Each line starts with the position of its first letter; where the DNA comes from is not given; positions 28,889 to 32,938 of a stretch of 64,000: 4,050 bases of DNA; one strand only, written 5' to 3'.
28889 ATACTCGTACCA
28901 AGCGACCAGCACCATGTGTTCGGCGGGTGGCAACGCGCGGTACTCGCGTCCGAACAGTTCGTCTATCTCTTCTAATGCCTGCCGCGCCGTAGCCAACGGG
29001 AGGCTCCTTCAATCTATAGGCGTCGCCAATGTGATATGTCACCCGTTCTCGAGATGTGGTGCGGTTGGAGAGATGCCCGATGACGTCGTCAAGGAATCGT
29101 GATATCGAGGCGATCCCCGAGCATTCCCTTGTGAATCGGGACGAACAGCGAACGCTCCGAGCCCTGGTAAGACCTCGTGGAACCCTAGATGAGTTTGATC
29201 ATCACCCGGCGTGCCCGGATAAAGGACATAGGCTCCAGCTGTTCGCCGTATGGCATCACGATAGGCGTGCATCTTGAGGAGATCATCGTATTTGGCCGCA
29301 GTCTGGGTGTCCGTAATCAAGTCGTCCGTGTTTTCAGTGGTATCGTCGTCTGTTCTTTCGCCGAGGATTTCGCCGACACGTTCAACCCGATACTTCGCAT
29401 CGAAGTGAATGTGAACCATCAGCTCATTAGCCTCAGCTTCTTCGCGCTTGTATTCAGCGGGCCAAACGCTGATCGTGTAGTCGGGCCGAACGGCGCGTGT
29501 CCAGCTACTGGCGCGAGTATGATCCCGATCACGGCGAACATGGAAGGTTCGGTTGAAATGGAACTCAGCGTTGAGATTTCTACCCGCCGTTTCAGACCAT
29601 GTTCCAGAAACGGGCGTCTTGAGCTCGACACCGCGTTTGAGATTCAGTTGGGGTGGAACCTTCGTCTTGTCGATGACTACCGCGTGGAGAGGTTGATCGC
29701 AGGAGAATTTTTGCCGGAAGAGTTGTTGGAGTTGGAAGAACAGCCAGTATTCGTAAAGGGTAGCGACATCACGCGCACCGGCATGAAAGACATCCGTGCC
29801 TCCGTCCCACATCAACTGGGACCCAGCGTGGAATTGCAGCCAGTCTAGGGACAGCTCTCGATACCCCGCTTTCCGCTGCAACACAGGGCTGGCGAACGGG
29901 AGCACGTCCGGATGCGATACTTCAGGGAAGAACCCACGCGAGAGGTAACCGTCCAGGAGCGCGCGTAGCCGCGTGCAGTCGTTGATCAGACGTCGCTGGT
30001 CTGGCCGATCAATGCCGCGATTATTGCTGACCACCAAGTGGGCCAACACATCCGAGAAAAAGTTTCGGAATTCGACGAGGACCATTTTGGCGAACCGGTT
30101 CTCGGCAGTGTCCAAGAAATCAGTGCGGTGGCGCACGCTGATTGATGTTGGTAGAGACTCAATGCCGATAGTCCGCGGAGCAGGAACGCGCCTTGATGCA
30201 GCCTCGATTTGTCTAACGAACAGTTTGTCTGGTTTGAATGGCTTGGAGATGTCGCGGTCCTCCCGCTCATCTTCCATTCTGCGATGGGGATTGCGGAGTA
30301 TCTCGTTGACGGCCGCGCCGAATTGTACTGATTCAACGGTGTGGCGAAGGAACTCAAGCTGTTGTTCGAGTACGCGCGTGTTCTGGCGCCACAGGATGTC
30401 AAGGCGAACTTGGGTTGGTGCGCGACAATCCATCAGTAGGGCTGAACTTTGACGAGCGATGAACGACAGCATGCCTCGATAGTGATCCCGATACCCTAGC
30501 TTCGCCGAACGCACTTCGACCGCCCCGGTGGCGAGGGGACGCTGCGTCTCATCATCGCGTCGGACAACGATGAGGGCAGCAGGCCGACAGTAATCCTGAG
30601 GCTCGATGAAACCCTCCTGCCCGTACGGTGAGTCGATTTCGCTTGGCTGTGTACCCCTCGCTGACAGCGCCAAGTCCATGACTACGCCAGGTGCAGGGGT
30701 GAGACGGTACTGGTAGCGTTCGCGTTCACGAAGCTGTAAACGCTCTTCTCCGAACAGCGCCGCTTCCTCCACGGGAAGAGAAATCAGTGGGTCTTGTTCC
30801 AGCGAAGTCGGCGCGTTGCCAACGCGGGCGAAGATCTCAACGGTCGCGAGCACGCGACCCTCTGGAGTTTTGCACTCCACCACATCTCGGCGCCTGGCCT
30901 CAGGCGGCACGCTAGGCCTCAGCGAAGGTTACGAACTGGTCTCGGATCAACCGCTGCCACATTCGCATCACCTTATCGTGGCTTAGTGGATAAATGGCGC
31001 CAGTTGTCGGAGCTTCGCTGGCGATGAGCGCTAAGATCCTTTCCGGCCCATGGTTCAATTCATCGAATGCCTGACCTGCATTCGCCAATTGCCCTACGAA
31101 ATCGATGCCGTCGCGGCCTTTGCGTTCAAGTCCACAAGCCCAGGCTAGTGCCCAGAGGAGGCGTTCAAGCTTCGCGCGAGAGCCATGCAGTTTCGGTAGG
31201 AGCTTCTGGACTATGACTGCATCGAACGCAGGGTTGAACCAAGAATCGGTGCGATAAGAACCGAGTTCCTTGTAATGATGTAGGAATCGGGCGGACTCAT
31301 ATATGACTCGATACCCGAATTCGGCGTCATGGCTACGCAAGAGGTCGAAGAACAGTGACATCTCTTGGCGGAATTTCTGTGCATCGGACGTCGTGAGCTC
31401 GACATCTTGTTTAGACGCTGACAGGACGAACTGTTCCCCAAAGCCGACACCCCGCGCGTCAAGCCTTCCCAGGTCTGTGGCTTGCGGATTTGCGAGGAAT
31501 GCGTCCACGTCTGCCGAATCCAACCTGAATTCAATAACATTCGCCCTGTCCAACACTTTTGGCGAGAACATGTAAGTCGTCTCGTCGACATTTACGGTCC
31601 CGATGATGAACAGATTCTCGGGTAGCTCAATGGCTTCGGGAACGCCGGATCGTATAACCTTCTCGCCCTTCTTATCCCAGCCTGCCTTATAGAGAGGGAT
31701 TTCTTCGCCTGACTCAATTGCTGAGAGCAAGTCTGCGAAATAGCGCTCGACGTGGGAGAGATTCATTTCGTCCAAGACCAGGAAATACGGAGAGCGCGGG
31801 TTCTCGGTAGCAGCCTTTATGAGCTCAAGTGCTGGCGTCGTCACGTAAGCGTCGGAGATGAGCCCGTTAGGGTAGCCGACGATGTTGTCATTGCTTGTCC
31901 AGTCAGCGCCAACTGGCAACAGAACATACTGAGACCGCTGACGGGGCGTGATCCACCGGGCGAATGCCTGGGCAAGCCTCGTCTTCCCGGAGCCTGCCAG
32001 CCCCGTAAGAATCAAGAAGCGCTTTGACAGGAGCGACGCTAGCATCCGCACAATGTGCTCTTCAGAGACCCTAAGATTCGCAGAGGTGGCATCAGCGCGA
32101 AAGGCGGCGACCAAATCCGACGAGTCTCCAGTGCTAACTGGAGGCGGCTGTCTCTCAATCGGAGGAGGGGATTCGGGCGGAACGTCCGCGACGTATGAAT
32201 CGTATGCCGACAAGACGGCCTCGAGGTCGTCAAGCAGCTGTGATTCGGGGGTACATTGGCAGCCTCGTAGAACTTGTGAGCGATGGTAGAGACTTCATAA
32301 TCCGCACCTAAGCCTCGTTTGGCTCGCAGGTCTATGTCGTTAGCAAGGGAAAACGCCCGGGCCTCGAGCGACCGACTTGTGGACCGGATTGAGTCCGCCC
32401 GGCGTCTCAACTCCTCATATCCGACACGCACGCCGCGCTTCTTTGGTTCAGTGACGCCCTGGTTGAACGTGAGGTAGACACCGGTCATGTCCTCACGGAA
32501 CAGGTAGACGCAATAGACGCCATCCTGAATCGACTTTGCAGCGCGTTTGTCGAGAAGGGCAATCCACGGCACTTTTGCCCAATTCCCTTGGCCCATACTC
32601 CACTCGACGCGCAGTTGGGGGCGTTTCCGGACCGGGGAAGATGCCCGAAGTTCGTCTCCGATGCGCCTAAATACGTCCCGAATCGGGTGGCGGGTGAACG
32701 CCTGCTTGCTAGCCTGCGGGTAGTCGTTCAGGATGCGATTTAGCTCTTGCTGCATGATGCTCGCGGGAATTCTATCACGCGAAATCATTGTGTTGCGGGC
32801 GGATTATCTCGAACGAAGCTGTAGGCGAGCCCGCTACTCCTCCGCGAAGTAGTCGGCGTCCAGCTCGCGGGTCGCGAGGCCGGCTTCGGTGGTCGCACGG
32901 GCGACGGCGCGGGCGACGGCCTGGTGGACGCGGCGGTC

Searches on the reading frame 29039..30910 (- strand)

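Call 77: search_protein_families(library=pfam, proteins=[window:29039-30910:-], max_evalue=0.0001)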
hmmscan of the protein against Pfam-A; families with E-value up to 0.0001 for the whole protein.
window:29039-30910:- (623 aa): 2 families
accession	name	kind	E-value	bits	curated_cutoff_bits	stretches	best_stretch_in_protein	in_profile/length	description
PF09823.15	DUF2357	-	1.5e-30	106.7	23.3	1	125-353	23-247/251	Domain of unknown function (DUF2357)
PF04411.18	PDDEXK_7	-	2.5e-25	89.9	22.1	1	384-567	1-162/164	PD-(D/E)XK nuclease superfamily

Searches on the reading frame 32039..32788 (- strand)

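Call 77: search_protein_families(library=pfam, proteins=[window:32039-32788:-], max_evalue=0.0001)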
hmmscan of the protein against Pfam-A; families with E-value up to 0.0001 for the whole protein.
window:32039-32788:- (249 aa): 1 family
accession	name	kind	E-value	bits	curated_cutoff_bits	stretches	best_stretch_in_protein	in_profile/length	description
PF12102.13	MrcB_N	-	2.5e-47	161.3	25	1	18-183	1-165/183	MrcB-like, N-terminal domain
